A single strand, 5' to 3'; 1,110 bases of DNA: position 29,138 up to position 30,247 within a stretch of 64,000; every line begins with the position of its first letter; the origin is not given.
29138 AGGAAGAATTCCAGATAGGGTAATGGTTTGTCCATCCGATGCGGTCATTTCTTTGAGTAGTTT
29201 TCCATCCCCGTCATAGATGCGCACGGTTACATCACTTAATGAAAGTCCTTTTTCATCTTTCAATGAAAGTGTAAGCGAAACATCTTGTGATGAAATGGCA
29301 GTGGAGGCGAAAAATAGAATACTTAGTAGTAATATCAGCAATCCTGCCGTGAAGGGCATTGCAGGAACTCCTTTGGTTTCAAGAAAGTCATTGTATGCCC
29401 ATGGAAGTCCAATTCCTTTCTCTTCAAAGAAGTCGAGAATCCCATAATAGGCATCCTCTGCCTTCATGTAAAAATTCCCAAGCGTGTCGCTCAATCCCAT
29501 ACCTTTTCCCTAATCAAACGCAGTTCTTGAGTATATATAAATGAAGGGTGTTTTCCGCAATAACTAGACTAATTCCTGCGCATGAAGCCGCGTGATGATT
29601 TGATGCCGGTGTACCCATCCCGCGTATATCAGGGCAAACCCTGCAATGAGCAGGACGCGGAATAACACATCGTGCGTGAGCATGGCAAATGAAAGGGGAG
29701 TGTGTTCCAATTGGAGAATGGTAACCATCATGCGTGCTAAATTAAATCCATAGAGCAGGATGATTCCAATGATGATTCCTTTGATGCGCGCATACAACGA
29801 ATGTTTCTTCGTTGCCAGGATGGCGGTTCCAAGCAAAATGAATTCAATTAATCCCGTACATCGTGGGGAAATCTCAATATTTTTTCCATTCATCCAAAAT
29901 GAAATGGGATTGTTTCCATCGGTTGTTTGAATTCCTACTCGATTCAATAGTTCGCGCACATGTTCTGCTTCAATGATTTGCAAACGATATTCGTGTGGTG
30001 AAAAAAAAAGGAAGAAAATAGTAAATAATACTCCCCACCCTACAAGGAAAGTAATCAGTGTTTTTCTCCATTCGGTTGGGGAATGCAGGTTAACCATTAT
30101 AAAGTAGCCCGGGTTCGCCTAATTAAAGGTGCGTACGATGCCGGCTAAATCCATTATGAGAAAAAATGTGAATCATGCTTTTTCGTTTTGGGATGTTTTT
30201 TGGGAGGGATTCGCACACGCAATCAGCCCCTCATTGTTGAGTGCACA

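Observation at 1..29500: Tandem array of four paralogous ~2,500-aa surface proteins sharing a conserved N-terminal motif and anchor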

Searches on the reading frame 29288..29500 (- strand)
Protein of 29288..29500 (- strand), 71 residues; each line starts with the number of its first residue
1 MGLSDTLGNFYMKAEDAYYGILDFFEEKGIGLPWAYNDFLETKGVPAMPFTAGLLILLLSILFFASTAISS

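Call 41: search_protein_families(library=pfam, proteins=[window:29288-29500:-], max_evalue=10)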
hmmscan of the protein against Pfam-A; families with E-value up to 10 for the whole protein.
seq(71 aa): 0 families

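Call 51: find_related_loci(query=A6, collection=metagenome_contigs, flank=10000)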
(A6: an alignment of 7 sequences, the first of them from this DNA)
Query A6 (71 aa) in metagenome_contigs; peptide patterns used: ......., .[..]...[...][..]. (x = any residue, [..] = any of these).
600 stretches matched a pattern (row limit reached: there are more); 10 encode a relative of the query (tblastn E <= 1e-3); 10 distinct loci.
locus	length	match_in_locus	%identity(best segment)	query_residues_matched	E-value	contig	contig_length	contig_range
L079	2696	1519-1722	63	1-68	1e-30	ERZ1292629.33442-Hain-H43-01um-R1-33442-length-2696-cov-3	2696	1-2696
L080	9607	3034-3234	67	1-67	4e-29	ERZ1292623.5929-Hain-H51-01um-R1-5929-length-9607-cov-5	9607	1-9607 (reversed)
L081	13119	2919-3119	61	1-67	5e-29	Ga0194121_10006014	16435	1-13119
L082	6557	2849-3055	40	3-70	2e-13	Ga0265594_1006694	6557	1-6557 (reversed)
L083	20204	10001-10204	41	3-71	7e-13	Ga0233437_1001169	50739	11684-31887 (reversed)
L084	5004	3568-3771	39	3-71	1e-11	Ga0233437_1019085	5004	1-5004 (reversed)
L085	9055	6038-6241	36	3-71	5e-11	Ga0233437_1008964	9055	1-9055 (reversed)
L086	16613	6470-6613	43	3-51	7e-11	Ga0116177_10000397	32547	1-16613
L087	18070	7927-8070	43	3-51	1e-10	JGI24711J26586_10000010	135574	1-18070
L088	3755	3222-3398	33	3-62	1e-10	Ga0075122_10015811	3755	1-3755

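Call 99: search_protein_families(library=ncbifam, proteins=[window:29288-29500:-], max_evalue=10)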
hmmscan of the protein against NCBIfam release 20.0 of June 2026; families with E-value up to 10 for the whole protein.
seq(71 aa): 0 families

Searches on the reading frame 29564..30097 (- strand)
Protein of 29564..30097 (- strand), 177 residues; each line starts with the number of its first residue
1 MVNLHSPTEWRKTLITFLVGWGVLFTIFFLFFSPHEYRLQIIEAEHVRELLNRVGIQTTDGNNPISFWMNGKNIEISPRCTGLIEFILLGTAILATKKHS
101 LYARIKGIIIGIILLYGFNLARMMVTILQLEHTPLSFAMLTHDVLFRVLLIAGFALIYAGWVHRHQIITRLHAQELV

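Call 7: search_protein_families(library=pfam, proteins=[window:29564-30097:-], max_evalue=0.01)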
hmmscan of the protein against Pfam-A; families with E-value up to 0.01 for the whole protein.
window:29564-30097:- (177 aa): 1 family
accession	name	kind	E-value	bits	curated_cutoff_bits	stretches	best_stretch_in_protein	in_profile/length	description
PF09721.15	Exosortase_EpsH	-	2.8e-06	27.4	25.7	1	23-159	110-249/254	Transmembrane exosortase (Exosortase_EpsH)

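Call 10: search_protein_families(library=ncbifam, proteins=[window:29564-30097:-], max_evalue=0.01)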
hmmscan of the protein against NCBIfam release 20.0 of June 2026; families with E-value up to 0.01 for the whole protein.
window:29564-30097:- (177 aa): 10 families
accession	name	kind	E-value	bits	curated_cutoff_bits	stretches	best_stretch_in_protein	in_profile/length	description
TIGR04178.1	exo_archaeo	signature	4.2e-10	39.8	23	1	74-162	1-94/97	exosortase/archaeosortase family protein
NF046081.1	exosort_XrtX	exception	6.1e-08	32.7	170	1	14-166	11-163/168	exosortase X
TIGR04300.1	exosort_XrtM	exception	2.7e-07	31.1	125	1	72-161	53-140/150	exosortase family protein XrtM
TIGR04175.1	archaeo_artD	exception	6.9e-07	29.4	125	1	18-151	6-133/150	archaeosortase D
TIGR04144.1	archaeo_VPXXXP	exception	1.4e-06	28.3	150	1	22-163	12-151/156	archaeosortase B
TIGR03110.1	exosort_Gpos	exception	2.2e-06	27.7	102.75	1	15-158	25-172/187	exosortase family protein XrtG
TIGR04125.1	exosort_PGF_TRM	exception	8.2e-05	22.2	75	1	16-128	82-197/271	archaeosortase A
TIGR04128.1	exoso_Fjoh_1448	exception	0.00026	21.3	90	1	44-164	48-171/174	exosortase family protein XrtF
NF033505.2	paceosortase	exception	0.0013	18.8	80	1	19-149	14-132/167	pacearchaeosortase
TIGR02602.1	8TM_EpsH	subfamily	0.0017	17.9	105.55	1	32-158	106-234/241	exosortase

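Call 45: find_homologous_proteins(query=window:29564-30097:-, max_evalue=0.00001)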
Query window:29564-30097:- (177 aa): 2 proteins with E <= 0.00001 among 84 candidates.
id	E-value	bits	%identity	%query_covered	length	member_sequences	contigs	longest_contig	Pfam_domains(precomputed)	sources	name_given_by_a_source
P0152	1.7e-111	388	100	100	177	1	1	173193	PF09721.16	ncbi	ncbi:MAG: archaeosortase/exosortase family protein [Candidatus Diapherotrites archaeon]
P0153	1.5e-42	163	46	94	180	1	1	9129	PF09721.16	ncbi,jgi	jgi:exosortase/archaeosortase family protein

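Call 46: find_encoding_contigs(protein=P0153, flank=10000, max_places=4)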
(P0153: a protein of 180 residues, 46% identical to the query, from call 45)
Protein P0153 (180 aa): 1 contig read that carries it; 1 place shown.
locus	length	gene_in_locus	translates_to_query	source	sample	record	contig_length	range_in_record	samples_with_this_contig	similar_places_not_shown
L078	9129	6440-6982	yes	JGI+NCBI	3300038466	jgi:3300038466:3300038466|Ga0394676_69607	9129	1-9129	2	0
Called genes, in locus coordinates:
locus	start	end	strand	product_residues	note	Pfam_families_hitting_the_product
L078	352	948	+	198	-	-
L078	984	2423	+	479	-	PF00391:PEP-utilizers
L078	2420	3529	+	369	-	PF00391:PEP-utilizers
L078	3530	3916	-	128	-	PF01850:PIN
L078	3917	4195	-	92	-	PF02697:VAPB_antitox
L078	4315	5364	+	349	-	PF00391:PEP-utilizers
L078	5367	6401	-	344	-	-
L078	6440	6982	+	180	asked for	PF09721:Exosortase_EpsH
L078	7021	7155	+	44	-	-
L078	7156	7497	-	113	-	-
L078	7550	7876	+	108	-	PF04266:ASCH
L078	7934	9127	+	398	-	?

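Call 47: find_encoding_contigs(protein=P0152, flank=10000, max_places=2)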
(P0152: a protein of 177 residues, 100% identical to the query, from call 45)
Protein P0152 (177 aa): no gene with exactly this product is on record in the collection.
